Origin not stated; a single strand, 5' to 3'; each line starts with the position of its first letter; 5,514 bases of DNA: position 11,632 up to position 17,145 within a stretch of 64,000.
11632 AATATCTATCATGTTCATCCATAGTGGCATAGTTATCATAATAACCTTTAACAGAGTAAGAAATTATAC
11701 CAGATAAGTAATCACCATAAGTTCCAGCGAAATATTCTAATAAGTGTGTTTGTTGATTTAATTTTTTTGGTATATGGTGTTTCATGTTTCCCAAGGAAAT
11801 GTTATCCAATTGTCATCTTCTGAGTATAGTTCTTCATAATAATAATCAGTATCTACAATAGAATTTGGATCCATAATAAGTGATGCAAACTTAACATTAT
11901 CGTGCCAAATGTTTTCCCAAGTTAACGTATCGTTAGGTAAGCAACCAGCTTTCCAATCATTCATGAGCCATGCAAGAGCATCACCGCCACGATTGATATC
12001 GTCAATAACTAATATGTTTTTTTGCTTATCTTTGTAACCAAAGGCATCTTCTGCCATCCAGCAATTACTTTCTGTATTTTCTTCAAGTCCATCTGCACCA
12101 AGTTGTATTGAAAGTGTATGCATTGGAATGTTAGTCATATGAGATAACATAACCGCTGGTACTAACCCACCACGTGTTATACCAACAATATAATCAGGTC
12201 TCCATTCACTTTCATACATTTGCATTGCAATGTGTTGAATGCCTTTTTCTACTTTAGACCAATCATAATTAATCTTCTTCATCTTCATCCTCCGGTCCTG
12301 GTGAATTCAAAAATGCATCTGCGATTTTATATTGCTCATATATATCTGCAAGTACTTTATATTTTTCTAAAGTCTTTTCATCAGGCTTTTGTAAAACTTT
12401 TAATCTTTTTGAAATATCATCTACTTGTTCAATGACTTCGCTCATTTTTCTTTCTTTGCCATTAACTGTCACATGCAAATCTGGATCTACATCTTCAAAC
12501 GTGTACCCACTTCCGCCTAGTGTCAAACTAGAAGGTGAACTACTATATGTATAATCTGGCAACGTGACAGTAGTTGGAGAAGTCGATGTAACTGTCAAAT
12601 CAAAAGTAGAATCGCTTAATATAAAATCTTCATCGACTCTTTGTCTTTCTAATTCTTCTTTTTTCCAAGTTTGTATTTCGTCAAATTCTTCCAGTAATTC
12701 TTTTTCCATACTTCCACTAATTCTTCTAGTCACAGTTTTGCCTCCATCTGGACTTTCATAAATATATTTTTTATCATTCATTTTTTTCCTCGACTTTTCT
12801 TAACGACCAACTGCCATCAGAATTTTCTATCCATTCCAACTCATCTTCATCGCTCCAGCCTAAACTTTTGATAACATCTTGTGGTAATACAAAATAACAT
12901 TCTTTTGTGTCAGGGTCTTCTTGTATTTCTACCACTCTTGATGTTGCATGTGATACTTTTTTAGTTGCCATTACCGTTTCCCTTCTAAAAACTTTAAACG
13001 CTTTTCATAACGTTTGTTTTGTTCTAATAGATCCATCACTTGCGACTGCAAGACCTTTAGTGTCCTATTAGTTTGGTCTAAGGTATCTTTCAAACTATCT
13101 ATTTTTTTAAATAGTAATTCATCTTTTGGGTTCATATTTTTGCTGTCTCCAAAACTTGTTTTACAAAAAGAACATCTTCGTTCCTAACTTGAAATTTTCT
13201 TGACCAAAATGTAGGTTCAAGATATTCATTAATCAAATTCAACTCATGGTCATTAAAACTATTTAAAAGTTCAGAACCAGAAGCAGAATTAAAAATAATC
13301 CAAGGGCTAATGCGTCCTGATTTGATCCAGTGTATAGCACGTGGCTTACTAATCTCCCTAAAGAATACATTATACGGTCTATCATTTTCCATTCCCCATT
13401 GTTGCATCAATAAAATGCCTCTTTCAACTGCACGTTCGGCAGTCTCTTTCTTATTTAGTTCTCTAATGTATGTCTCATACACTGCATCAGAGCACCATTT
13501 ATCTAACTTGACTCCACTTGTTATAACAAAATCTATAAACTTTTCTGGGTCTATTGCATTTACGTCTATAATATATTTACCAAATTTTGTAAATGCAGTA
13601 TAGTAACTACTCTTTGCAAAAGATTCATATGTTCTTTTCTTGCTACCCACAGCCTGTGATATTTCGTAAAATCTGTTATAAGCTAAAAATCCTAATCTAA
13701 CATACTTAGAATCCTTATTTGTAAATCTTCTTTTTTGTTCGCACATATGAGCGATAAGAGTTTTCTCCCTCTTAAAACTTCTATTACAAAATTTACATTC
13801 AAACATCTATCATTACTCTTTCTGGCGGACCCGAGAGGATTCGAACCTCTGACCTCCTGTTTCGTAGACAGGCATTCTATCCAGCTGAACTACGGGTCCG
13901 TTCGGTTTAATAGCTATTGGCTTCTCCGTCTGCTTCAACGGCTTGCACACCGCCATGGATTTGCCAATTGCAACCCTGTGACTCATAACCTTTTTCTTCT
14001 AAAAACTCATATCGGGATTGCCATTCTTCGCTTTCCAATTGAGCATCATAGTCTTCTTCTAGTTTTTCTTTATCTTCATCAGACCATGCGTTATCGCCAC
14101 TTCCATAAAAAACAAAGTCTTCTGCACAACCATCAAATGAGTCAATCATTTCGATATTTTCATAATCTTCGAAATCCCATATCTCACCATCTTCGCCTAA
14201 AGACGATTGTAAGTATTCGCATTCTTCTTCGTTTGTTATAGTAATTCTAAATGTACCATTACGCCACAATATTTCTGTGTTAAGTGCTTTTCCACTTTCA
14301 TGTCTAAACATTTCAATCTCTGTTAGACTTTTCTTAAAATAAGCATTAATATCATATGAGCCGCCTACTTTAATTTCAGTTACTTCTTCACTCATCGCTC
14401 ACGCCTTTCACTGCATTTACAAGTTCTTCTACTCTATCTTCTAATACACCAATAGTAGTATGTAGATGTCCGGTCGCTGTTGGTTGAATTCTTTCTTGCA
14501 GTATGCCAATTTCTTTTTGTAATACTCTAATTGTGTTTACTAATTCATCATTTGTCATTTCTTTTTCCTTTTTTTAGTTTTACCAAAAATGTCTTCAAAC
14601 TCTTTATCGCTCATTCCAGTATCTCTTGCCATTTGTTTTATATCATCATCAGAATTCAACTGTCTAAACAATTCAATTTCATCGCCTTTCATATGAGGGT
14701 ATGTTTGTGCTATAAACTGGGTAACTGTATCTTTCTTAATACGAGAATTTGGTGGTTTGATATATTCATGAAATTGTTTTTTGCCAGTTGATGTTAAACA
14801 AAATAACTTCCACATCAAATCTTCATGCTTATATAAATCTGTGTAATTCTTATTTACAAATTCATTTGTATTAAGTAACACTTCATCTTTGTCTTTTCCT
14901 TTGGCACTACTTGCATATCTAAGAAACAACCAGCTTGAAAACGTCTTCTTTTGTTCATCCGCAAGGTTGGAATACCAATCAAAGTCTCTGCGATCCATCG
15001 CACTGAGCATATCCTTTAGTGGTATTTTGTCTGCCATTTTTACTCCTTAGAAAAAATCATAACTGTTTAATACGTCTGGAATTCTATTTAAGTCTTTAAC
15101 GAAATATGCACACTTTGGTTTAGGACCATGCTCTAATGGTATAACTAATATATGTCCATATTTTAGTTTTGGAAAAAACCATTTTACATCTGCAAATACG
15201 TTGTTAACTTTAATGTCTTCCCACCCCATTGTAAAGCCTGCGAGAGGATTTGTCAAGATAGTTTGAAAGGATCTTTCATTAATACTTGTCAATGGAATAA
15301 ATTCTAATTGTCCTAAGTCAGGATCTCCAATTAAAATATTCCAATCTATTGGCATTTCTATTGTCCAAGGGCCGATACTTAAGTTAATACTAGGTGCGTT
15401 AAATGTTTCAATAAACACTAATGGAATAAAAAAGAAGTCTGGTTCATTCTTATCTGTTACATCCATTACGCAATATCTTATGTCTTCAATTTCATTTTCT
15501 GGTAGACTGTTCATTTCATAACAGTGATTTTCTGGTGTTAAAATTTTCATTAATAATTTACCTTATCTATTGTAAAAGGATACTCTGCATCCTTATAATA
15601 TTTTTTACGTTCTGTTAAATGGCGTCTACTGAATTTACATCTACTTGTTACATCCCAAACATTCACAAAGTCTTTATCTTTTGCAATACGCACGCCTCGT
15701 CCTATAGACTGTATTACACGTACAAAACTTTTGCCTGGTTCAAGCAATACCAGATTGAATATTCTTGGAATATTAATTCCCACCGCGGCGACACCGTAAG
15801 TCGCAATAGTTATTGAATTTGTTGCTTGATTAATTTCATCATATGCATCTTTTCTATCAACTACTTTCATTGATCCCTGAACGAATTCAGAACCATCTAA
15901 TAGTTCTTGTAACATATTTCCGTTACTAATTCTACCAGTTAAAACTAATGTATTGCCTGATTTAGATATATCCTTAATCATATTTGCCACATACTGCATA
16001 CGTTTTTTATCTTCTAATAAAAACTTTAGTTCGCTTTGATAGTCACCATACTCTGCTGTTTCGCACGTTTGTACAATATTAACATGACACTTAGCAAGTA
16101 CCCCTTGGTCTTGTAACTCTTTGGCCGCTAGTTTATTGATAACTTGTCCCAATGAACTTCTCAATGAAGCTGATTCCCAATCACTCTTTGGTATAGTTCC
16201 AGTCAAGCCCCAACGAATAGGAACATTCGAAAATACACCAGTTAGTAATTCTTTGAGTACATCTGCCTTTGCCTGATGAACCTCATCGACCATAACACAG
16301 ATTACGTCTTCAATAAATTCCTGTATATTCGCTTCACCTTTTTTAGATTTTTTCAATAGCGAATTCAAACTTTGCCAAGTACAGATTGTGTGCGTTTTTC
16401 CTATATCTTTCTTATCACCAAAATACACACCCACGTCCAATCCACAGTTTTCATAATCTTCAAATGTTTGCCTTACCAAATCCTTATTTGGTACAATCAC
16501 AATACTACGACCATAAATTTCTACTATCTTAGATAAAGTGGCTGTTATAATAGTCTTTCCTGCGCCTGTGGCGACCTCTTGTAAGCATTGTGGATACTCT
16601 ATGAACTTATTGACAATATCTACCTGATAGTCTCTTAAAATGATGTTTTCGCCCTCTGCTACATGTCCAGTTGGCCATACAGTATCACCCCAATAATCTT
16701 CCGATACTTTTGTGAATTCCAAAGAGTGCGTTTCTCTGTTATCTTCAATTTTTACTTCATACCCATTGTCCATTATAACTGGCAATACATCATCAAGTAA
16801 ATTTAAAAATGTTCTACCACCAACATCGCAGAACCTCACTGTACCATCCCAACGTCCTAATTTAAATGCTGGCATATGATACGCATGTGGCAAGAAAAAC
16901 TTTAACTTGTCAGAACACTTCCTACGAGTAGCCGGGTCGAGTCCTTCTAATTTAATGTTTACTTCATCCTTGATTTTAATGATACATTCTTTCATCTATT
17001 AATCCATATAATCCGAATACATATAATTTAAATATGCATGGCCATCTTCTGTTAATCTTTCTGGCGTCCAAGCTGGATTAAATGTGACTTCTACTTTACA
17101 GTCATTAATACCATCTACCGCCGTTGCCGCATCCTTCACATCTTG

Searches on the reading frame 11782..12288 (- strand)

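Call 58: search_protein_families(library=pfam, proteins=[window:11782-12288:-], max_evalue=0.01)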
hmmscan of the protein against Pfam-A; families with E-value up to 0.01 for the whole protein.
window:11782-12288:- (168 aa): 1 family
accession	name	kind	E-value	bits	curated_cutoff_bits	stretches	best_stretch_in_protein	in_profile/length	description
PF00156.33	Pribosyltran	-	3.9e-09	36.5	26.3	1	8-167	6-152/158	Phosphoribosyl transferase domain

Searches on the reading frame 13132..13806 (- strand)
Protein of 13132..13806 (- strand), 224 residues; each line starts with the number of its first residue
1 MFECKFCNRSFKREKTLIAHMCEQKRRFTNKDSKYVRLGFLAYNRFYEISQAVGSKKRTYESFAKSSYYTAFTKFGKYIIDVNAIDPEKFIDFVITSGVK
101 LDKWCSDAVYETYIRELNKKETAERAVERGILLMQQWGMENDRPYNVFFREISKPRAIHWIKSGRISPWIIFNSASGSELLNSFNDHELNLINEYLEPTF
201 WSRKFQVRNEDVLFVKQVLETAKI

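Call 58: search_protein_families(library=pfam, proteins=[window:13132-13806:-], max_evalue=0.01)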
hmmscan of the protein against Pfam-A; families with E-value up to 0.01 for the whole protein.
window:13132-13806:- (224 aa): 5 families
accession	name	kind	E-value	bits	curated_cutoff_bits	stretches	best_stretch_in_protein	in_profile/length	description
PF12171.14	zf-C2H2_jaz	-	0.0003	21.3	22.6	1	2-21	2-21/27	Zinc-finger double-stranded RNA-binding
PF12874.13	zf-met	-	0.00033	21.3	21.2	1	2-21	1-20/25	Zinc-finger of C2H2 type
PF00096.32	zf-C2H2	-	0.00096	19.9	25.2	1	2-22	1-21/23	Zinc finger, C2H2 type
PF13912.12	zf-C2H2_6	-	0.0018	18.7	25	1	2-21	2-21/27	C2H2-type zinc finger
PF13894.12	zf-C2H2_4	-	0.0094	17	27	1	2-21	1-20/24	C2H2-type zinc finger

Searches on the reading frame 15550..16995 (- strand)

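Call 58: search_protein_families(library=pfam, proteins=[window:15550-16995:-], max_evalue=0.01)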
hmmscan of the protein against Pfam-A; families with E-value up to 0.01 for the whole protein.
window:15550-16995:- (481 aa): 5 families
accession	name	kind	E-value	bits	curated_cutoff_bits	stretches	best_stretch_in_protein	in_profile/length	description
PF04851.21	ResIII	-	1.9e-16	60.8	22.5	1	118-269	2-163/164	Type III restriction enzyme, res subunit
PF00270.35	DEAD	-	6.9e-09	36.1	26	1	122-269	2-161/167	DEAD/DEAH box helicase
PF00271.37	Helicase_C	-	3.1e-07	31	23.5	1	334-437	4-109/110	Helicase conserved C-terminal domain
PF18766.7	SWI2_SNF2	-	9.5e-07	29.1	26.7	1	143-293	27-178/221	SWI2/SNF2 ATPase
PF21241.2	UvsW_N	-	0.0032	18.3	25.3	1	24-83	21-80/81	DNA helicase UvsW, N-terminal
